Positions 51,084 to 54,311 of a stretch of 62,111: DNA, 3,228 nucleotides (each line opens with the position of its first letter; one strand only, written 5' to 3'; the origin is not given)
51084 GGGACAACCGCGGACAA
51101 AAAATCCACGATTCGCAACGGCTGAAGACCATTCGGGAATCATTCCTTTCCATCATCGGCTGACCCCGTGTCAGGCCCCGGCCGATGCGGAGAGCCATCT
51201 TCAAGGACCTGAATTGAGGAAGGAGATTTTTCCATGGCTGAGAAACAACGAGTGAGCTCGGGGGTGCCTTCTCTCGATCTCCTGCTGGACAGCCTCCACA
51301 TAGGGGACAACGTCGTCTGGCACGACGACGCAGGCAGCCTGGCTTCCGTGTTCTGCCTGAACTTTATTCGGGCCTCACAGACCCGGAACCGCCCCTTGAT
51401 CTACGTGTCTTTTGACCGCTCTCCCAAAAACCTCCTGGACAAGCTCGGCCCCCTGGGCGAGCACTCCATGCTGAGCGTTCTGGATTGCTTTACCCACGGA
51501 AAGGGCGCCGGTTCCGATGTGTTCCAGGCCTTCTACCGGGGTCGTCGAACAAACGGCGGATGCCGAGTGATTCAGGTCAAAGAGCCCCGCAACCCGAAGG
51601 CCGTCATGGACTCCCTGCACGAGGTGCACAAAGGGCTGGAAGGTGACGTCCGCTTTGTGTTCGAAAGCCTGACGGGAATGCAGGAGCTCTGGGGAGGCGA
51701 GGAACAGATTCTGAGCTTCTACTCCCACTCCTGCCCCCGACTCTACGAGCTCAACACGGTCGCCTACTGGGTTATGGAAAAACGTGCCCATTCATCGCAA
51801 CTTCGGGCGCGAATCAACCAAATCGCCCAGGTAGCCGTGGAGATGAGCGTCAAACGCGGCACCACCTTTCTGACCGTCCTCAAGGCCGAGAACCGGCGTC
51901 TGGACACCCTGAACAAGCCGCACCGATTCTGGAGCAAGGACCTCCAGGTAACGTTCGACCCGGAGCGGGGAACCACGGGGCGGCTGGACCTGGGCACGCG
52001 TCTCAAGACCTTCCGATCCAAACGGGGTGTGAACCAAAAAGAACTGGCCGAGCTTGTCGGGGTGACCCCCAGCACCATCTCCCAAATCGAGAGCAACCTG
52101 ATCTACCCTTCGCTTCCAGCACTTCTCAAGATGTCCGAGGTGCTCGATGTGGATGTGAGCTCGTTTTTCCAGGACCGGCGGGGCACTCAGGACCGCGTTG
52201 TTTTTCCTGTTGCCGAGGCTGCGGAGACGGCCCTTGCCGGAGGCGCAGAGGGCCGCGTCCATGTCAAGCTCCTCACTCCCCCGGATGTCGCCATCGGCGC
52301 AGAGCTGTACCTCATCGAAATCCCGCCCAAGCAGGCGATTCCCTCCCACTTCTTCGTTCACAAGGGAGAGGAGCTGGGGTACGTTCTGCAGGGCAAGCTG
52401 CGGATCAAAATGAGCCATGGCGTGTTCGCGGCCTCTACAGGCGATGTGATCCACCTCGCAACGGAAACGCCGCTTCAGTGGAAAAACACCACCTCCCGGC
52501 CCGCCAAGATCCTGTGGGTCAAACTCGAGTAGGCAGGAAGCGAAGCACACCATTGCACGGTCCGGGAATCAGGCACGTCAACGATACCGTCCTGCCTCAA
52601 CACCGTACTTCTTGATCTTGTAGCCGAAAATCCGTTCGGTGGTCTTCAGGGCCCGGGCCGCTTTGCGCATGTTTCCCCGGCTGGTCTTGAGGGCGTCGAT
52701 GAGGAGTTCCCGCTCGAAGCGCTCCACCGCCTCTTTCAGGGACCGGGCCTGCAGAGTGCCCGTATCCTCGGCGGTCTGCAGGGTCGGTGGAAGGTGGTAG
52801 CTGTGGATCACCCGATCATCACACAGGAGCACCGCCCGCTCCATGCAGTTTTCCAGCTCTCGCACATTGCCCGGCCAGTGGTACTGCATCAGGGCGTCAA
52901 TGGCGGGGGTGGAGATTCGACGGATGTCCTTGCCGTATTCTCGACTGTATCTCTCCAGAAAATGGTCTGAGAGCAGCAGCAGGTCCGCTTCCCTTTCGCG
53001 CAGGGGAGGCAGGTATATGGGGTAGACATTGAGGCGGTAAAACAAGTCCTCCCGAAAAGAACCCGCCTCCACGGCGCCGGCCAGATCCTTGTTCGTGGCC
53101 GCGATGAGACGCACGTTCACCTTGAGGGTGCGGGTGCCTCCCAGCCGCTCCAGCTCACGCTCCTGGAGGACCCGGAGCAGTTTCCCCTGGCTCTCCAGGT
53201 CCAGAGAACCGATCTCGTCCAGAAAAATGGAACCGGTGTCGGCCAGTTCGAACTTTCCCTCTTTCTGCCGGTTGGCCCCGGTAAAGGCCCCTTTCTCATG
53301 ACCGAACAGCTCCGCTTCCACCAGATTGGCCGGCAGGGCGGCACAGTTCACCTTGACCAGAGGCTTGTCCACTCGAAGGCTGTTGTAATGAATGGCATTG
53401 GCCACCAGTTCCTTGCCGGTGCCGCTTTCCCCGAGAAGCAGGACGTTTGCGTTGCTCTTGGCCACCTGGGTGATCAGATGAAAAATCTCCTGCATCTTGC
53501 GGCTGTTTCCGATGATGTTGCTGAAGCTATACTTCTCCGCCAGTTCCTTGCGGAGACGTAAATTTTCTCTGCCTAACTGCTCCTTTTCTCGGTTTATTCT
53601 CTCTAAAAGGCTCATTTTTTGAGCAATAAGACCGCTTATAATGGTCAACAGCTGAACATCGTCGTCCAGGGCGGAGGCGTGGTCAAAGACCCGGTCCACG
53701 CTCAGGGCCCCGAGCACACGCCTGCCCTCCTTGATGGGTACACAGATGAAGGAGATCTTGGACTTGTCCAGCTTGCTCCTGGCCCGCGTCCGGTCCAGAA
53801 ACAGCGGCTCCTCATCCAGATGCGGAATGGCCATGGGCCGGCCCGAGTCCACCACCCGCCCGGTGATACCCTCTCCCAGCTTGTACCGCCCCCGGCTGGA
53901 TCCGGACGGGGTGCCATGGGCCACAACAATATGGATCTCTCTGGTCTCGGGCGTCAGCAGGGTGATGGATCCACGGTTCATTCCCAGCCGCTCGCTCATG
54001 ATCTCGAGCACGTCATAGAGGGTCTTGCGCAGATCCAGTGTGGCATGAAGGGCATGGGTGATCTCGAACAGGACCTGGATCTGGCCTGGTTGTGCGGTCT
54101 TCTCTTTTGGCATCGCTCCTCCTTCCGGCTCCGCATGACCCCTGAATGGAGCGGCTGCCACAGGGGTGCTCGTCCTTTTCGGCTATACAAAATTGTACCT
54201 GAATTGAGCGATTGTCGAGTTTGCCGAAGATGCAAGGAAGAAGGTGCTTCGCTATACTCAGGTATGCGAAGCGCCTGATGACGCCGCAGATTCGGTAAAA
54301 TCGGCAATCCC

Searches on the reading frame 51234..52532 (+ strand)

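Call 60: search_protein_families(library=pfam, proteins=[window:51234-52532:+], max_evalue=0.00001)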
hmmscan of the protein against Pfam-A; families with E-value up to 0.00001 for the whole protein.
window:51234-52532:+ (432 aa): 4 families
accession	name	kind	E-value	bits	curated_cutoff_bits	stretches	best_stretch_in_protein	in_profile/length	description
PF01381.28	HTH_3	-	3e-13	50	23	1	257-309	1-53/55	Helix-turn-helix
PF07883.17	Cupin_2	-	5.2e-12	45.7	27.2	1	360-429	2-69/70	Cupin domain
PF13560.12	HTH_31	-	4.5e-11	43.3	27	1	252-308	1-58/64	Helix-turn-helix domain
PF12844.13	HTH_19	-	7.8e-09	35.8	30.2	1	254-307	1-54/64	Helix-turn-helix domain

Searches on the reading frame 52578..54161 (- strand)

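Call 60: search_protein_families(library=pfam, proteins=[window:52578-54161:-], max_evalue=0.00001)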
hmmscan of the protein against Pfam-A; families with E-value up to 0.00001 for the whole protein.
window:52578-54161:- (527 aa): 7 families
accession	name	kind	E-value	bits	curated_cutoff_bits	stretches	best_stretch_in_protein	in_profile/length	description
PF00158.32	Sigma54_activat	-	1.9e-71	239.6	20.2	1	216-382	1-167/168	Sigma-54 interaction domain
PF25601.1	AAA_lid_14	-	1.1e-29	102.5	27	1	388-469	1-82/87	AAA+ ATPase lid domain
PF14532.12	Sigma54_activ_2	-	3.6e-22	79.5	25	1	217-387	1-138/138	Sigma-54 interaction domain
PF01590.32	GAF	-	1.2e-15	58.6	22.4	1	43-181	1-131/133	GAF domain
PF13185.12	GAF_2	-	5.2e-12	46.6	28.6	1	42-181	2-133/136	GAF domain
PF02954.25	HTH_8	-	2.8e-08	33.8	22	1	479-519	2-42/42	Bacterial regulatory protein, Fis family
PF07728.20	AAA_5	-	4.9e-07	30.3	22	1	239-358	1-123/139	AAA domain (dynein-related subfamily)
